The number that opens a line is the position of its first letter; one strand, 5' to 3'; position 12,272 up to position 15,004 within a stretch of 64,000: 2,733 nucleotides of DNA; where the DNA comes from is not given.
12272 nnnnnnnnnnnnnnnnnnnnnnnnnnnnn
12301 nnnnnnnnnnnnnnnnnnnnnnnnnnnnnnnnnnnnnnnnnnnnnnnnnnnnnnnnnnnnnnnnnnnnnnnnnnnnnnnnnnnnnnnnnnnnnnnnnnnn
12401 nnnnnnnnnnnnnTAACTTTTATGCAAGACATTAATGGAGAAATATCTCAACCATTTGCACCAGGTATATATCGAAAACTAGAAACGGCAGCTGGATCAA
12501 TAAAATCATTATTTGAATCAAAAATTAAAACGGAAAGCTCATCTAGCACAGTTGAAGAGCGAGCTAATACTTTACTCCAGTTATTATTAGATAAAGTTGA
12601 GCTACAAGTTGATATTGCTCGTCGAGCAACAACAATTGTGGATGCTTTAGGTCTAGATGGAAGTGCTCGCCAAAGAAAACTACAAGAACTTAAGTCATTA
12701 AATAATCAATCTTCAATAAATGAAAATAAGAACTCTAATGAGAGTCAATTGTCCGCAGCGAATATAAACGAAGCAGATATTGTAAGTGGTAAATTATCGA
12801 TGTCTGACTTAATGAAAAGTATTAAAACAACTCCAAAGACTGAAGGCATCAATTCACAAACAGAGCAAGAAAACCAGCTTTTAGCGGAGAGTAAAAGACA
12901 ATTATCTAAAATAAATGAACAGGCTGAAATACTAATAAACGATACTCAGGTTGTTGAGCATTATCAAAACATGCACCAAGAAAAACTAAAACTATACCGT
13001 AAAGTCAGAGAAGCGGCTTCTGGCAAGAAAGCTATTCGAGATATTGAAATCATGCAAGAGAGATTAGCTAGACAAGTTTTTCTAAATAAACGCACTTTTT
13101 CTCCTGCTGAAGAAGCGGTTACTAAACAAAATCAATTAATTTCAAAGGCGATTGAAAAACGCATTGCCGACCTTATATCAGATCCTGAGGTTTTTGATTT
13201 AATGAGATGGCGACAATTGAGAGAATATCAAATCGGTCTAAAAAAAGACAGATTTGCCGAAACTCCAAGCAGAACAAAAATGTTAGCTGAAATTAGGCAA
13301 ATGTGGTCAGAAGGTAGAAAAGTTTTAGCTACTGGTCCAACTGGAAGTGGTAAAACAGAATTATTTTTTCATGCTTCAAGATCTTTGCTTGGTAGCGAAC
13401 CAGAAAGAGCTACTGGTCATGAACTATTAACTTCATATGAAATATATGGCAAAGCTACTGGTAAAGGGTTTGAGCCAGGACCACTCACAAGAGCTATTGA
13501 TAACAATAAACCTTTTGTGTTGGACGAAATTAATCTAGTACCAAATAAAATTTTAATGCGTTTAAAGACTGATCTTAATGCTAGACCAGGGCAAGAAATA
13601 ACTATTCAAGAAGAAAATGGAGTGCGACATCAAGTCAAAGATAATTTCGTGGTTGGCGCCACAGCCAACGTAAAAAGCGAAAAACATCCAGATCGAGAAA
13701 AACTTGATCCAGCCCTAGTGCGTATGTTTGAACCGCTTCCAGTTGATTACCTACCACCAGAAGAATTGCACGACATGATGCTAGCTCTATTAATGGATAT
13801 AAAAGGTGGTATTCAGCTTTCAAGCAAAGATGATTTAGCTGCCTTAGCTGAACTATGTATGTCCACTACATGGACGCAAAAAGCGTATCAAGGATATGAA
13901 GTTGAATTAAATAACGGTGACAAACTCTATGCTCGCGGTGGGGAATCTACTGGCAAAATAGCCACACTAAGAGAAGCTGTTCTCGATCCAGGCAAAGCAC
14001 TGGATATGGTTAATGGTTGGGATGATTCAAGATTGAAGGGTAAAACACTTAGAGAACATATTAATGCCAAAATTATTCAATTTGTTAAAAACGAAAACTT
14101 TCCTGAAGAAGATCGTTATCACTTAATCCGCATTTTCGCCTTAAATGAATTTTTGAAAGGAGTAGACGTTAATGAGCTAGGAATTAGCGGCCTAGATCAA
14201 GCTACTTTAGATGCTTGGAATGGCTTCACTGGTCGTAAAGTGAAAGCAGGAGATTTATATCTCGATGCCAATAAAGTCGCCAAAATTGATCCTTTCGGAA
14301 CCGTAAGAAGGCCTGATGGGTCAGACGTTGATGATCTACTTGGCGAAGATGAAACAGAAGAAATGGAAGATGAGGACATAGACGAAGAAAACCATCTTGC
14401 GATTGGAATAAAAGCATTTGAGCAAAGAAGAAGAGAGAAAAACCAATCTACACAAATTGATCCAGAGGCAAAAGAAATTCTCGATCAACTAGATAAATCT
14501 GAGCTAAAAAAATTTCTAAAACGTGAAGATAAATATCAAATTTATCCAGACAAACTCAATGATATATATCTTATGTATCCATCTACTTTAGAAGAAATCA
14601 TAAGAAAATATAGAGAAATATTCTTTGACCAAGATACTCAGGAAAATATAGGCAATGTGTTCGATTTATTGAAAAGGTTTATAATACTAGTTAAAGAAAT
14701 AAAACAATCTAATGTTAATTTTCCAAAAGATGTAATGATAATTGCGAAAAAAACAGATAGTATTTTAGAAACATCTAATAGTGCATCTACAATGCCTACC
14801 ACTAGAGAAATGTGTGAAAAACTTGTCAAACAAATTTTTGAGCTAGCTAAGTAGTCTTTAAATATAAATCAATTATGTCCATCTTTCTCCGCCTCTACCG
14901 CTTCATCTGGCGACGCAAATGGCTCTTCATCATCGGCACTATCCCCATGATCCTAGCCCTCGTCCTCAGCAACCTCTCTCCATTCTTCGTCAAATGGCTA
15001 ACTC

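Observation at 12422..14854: Unusually large MoxR/AAA_5-like ATPase with long N- and C-terminal extensions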

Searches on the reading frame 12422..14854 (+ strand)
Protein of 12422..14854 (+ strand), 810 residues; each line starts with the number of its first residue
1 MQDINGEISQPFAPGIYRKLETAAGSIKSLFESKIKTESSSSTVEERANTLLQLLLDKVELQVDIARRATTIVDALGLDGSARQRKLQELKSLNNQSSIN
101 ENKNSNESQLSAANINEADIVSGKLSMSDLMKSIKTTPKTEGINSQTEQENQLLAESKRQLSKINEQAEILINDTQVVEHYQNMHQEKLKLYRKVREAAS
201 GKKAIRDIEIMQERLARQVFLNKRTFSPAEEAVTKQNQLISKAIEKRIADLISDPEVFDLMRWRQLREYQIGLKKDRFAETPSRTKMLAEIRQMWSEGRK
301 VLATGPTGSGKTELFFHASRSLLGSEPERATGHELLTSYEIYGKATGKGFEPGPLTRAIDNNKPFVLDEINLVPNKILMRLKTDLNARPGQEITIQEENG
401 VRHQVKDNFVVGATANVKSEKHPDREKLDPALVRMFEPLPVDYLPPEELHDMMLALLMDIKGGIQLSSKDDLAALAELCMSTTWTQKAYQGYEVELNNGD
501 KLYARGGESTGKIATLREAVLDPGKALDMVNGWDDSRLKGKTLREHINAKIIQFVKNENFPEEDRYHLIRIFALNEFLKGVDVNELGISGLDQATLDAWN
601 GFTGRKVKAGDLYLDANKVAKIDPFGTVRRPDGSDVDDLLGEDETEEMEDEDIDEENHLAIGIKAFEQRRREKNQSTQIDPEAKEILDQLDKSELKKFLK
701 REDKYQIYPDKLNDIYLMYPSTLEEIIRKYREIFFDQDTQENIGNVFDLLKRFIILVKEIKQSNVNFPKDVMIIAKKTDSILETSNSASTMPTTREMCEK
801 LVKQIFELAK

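Call 3: search_protein_families(library=pfam, proteins=[window:12422-14854:+], max_evalue=0.1)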
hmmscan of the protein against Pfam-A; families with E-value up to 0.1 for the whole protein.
window:12422-14854:+ (810 aa): 4 families
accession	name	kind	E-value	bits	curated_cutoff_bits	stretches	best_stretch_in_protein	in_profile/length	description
PF07728.20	AAA_5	-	6.4e-11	42.9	22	1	301-436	2-139/139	AAA domain (dynein-related subfamily)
PF00270.35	DEAD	-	0.00087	19.5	26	1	293-323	9-39/167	DEAD/DEAH box helicase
PF17410.7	Stevor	-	0.005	16.9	25.4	1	672-706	25-59/275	Subtelomeric Variable Open Reading frame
PF12775.13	AAA_7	-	0.072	13.1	25.8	0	285-315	20-50/181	P-loop containing dynein motor region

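Call 4: search_protein_families(library=ncbifam, proteins=[window:12422-14854:+], max_evalue=0.1)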
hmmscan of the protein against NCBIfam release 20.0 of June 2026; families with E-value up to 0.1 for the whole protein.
window:12422-14854:+ (810 aa): 4 families
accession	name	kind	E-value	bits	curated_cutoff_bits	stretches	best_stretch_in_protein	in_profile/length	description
NF004066.1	PRK05580.1-3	equivalog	3.4e-05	22.3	813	1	134-324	114-297/788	primosomal protein N'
NF004067.0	PRK05580.1-4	equivalog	0.0064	14.9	763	1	199-324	124-248/737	primosomal protein N'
NF008364.0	PRK11160.1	equivalog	0.035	12.7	630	0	232-318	300-386/575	heme ABC transporter ATP-binding protein/permease CydC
TIGR02868.1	CydC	equivalog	0.098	11.3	329.05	0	279-316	342-379/530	thiol reductant ABC exporter subunit CydC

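Call 5: find_homologous_proteins(query=window:12422-14854:+, max_evalue=0.001)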
Query window:12422-14854:+ (810 aa): 31 proteins with E <= 0.001 among 8000 candidates.
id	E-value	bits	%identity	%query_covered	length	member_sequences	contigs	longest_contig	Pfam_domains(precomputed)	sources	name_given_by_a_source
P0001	0.0e+0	1777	100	100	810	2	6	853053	PF07728.21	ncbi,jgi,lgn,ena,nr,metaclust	ncbi:MAG: hypothetical protein UT13_C0001G0636 [Candidatus Pacebacteria bacterium GW2011_GWF2_38_9]|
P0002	0.0e+0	1468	84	99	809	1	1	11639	PF07728.21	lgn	-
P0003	9.6e-247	839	49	97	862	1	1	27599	-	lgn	-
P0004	7.2e-240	817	54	79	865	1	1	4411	PF07728.21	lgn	-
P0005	1.2e-223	763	51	82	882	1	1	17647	PF07728.21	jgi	jgi:energy-coupling factor transporter ATP-binding protein EcfA2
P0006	7.5e-215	734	56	70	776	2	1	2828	PF07728.21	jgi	jgi:energy-coupling factor transporter ATP-binding protein EcfA2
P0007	4.5e-204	698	47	91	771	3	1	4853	PF07728.21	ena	-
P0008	1.4e-200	687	45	95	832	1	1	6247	PF07728.21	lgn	-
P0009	1.8e-198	680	54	69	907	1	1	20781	-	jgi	jgi:DNA polymerase III delta prime subunit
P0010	4.1e-178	613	42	93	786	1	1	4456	PF07728.21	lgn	-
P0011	1.4e-174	601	42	96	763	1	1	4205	PF07728.21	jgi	-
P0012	2.1e-173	597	47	78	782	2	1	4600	PF07728.21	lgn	-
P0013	3.2e-173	596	41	96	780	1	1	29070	PF07728.21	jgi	-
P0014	4.0e-171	589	42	95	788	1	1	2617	PF07728.21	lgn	-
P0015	2.4e-170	587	46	81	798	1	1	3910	PF07728.21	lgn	-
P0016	5.6e-170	586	50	74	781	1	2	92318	PF07728.21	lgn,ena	-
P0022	5.7e-166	572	54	60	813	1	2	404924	PF07728.21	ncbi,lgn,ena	-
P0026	1.7e-144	501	43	71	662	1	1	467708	PF07728.21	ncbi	-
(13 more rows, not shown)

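Call 6: search_protein_families(library=padloc, proteins=[window:12422-14854:+], max_evalue=0.1)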
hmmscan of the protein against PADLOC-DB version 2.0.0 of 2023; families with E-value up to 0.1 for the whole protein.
window:12422-14854:+ (810 aa): 2 families
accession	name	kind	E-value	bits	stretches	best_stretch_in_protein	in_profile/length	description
PDLC04140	mad8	-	0.0017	15.9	1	289-327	18-56/314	mads_8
PDLC01439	typeIV_DinG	-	0.0069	13.1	1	278-312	14-48/575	CAS-IV-A; associated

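Call 10: find_encoding_contigs(protein=P0003, flank=8000, max_places=2)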
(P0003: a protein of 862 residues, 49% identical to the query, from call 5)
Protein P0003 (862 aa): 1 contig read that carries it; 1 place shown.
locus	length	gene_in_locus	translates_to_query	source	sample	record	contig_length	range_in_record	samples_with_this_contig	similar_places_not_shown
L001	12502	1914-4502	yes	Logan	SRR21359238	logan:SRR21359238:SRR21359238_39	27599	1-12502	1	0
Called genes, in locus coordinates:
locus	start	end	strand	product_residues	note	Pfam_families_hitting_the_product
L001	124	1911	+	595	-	-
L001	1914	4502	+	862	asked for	-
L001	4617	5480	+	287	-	PF28206:Vpar_1526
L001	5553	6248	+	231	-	-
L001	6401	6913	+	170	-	-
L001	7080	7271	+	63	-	-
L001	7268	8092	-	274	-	-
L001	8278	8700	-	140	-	-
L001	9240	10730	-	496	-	-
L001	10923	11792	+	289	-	-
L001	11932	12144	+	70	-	PF18917:LiaI-LiaF-like_TM1, PF22570:LiaF-TM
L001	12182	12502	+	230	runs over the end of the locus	-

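Call 11: find_encoding_contigs(protein=P0013, flank=8000, max_places=2)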
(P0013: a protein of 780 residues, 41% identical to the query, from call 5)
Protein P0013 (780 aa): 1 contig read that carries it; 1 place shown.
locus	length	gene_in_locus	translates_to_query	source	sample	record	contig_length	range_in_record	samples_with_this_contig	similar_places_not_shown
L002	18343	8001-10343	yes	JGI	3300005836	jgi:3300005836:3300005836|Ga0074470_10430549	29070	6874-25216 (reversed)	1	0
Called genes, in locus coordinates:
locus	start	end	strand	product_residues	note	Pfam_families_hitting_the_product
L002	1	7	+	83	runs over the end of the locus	-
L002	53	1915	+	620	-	PF00122:E1-E2_ATPase, PF00702:Hydrolase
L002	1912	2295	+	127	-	PF00856:SET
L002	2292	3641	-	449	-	PF00753:Lactamase_B, PF12706:Lactamase_B_2 (weak), PF10996:Beta-Casp, PF07521:RMMBL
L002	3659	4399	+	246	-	PF00657:Lipase_GDSL (faint), PF13472:Lipase_GDSL_2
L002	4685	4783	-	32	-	-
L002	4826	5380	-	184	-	-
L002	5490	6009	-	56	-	-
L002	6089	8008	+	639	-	-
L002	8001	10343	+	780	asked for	PF07728:AAA_5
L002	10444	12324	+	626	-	-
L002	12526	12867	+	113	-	PF04542:Sigma70_r2 (weak)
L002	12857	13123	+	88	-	PF18903:DUF5659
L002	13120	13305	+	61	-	-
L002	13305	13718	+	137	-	-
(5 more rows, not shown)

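Call 12: find_encoding_contigs(protein=P0022, flank=8000, max_places=1)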
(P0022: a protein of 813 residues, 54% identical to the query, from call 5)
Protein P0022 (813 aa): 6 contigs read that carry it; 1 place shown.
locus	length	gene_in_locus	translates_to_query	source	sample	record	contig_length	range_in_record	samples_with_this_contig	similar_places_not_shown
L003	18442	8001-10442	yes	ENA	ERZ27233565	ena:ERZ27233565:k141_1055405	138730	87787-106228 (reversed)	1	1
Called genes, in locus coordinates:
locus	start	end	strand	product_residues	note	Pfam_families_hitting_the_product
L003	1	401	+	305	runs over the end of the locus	PF01826:TIL (faint)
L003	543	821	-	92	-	-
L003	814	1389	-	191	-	PF00561:Abhydrolase_1 (faint), PF06821:Ser_hydrolase (weak)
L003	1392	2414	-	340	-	PF03576:Peptidase_S58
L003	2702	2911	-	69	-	-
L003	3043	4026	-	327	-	PF00331:Glyco_hydro_10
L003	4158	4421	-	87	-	-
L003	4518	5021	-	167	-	PF13207:AAA_17, PF13238:AAA_18, PF13671:AAA_33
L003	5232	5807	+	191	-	PF13419:HAD_2, PF00702:Hydrolase, PF13242:Hydrolase_like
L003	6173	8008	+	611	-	-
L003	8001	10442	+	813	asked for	PF07728:AAA_5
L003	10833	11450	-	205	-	PF01551:Peptidase_M23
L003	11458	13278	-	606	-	PF01935:DUF87, PF19044:P-loop_TraG, PF12846:AAA_10, PF19044:P-loop_TraG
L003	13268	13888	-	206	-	PF26593:TraC-like (weak)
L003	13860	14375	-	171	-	-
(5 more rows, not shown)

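Call 13: find_encoding_contigs(protein=P0026, flank=8000, max_places=1)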
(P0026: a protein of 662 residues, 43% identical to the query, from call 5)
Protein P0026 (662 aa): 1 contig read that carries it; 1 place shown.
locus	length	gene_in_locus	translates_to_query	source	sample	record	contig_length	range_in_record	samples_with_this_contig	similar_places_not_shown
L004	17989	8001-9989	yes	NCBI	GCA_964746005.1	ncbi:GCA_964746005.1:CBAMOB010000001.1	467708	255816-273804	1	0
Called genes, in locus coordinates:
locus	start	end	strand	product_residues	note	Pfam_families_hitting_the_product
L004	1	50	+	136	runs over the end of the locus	PF00293:NUDIX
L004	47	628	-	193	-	-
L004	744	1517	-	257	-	PF01909:NTP_transf_2 (weak), PF18765:Polbeta (weak)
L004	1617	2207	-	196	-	PF00293:NUDIX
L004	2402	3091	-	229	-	-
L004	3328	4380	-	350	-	-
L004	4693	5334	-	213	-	-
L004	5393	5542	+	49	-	-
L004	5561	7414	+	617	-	-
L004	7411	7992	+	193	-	-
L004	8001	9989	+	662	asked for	PF07728:AAA_5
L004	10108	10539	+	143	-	-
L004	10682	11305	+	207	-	PF00485:PRK (faint)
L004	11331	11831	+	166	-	PF00293:NUDIX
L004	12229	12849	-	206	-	-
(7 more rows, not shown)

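Call 14: find_encoding_contigs(protein=P0016, flank=8000, max_places=1)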
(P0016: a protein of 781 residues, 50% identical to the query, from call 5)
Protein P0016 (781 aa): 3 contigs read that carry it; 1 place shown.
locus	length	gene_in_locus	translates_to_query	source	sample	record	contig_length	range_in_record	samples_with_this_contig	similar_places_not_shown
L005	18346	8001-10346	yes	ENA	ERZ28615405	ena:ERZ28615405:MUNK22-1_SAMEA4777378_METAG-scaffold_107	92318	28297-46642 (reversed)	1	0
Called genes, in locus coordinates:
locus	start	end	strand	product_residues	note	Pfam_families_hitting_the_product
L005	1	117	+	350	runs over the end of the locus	PF04932:Wzy_C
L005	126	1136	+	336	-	PF01370:Epimerase, PF04321:RmlD_sub_bind, PF05368:NmrA (weak), PF16363:GDP_Man_Dehyd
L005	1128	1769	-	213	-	PF00625:Guanylate_kin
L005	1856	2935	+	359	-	PF07478:Dala_Dala_lig_C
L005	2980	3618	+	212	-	PF13529:Peptidase_C39_2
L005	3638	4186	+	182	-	PF13302:Acetyltransf_3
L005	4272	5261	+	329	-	PF07478:Dala_Dala_lig_C, PF02655:ATP-grasp_3 (faint), PF02786:CPSase_L_D2 (faint), PF13535:ATP-grasp_4 (weak)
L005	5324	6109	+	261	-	-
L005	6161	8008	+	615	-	-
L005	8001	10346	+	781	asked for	PF07728:AAA_5 (weak)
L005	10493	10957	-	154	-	-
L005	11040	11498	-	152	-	PF13420:Acetyltransf_4 (weak), PF00583:Acetyltransf_1, PF13673:Acetyltransf_10, PF13508:Acetyltransf_7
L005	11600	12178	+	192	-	PF00561:Abhydrolase_1 (faint), PF06821:Ser_hydrolase, PF12146:Hydrolase_4 (faint), PF12697:Abhydrolase_6 (faint), PF10230:LIDHydrolase (faint)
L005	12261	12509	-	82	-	PF01541:GIY-YIG, PF10544:T5orf172 (weak)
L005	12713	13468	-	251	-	-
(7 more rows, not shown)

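Call 26: fold_search(model_id=the predicted structure, library=pdb)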
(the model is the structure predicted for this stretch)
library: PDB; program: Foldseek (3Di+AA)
matches with E <= 10: 1120; with E <= 0.001: 318
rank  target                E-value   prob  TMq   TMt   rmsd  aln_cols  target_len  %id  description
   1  9qh7_E                2.2e-09  1.00  0.25  0.75   5.0       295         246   17  NorQ in complex with NorD VWA domain steep staircase subset 1 from Paracoccus denitrificans (released 2026-03-25)
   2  9qhd_B                1.3e-08  1.00  0.25  0.72   4.1       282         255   16  NorQD complex state 1 from Jhaorihella thermophila (released 2026-03-25)
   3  9qh8_A                1.3e-08  1.00  0.25  0.72   5.6       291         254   18  reduced NorQ-NorD VWA domain complex from Paracoccus denitrificans (released 2026-03-25)
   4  9qh4_C                1.4e-08  1.00  0.26  0.75   4.7       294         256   18  NorQ hexamer from Paracoccus denitrificans (released 2026-03-25)
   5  9qh4_A                1.6e-08  1.00  0.26  0.75   4.8       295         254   18  NorQ hexamer from Paracoccus denitrificans (released 2026-03-25)
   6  6l1q_A                1.7e-08  1.00  0.27  0.74   4.2       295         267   16  Crystal structure of AfCbbQ2, a MoxR AAA+-ATPase and CbbQO-type Rubisco activase from Acidithiobacillus ferrooxidans (released 2019-12-18)
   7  9qh4_F                1.8e-08  1.00  0.26  0.75   4.5       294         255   17  NorQ hexamer from Paracoccus denitrificans (released 2026-03-25)
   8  9qh6_B                1.8e-08  1.00  0.26  0.73   4.4       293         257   17  NorQ in complex with NorD VWA domain from Paracoccus denitrificans (released 2026-03-25)
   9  9qh8_F                2.2e-08  1.00  0.25  0.72   5.4       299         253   16  reduced NorQ-NorD VWA domain complex from Paracoccus denitrificans (released 2026-03-25)
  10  9qh8_C                2.5e-08  1.00  0.26  0.74   4.9       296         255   18  reduced NorQ-NorD VWA domain complex from Paracoccus denitrificans (released 2026-03-25)
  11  9qh9_C                9.2e-08  1.00  0.26  0.74   4.8       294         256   18  NorQ in complex with NorD VWA domain steep staircase subset 2 from Paracoccus denitrificans (released 2026-03-25)
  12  9qhd_C                1.1e-07  1.00  0.26  0.75   4.6       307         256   15  NorQD complex state 1 from Jhaorihella thermophila (released 2026-03-25)
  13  9qhd_A                1.1e-07  1.00  0.25  0.71   4.3       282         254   16  NorQD complex state 1 from Jhaorihella thermophila (released 2026-03-25)
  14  9qhg_E                1.2e-07  1.00  0.26  0.76   4.4       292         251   15  NorQD complex state 4 from Jhaorihella thermophila (released 2026-03-25)
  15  6hyp                  2.3e-07  1.00  0.21  0.08   5.1       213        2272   23  Rea1 Wild type ADP state (AAA+ ring part) (released 2018-12-12)
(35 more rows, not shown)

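Call 34: search_protein_representatives(alignment_id=A1)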
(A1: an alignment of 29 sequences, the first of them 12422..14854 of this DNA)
Query: 29 sequences, 782 profile positions. Proteins with E-value up to 0.001 (for the whole library): 1727; up to 1e-10: 882; up to 1e-30: 229. The best 150 are listed.
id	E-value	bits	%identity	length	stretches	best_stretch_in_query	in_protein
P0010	0.0e+00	1105.1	-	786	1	1-778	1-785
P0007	0.0e+00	1092.9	-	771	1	1-776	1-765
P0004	3.6e-296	1001.4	-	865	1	1-780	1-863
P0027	1.3e-293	992.9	-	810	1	1-778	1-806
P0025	5.9e-293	990.7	-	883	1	3-778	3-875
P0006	1.2e-271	920.2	-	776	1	90-778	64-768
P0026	1.3e-266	903.6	-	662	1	118-770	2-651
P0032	1.0e-262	890.7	-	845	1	4-772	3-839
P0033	9.8e-191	652.7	-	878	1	23-618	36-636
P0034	1.4e-190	652.2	-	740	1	14-695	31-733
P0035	4.6e-189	647.1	-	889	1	31-619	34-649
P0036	5.9e-185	633.5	-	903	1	29-634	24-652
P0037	4.5e-184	630.6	-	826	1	40-744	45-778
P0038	7.8e-178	610.0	-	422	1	347-778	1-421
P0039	1.3e-177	609.3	-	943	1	39-617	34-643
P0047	1.3e-145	503.4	-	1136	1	26-706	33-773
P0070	2.5e-94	333.8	-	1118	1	148-620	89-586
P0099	5.5e-62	226.9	-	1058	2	279-597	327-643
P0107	2.8e-59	218.0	-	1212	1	138-660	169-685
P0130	2.5e-53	198.2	-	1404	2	287-692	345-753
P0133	8.1e-53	196.6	-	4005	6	246-410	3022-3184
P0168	4.2e-45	171.0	-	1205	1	160-564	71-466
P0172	6.4e-44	167.1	-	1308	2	289-750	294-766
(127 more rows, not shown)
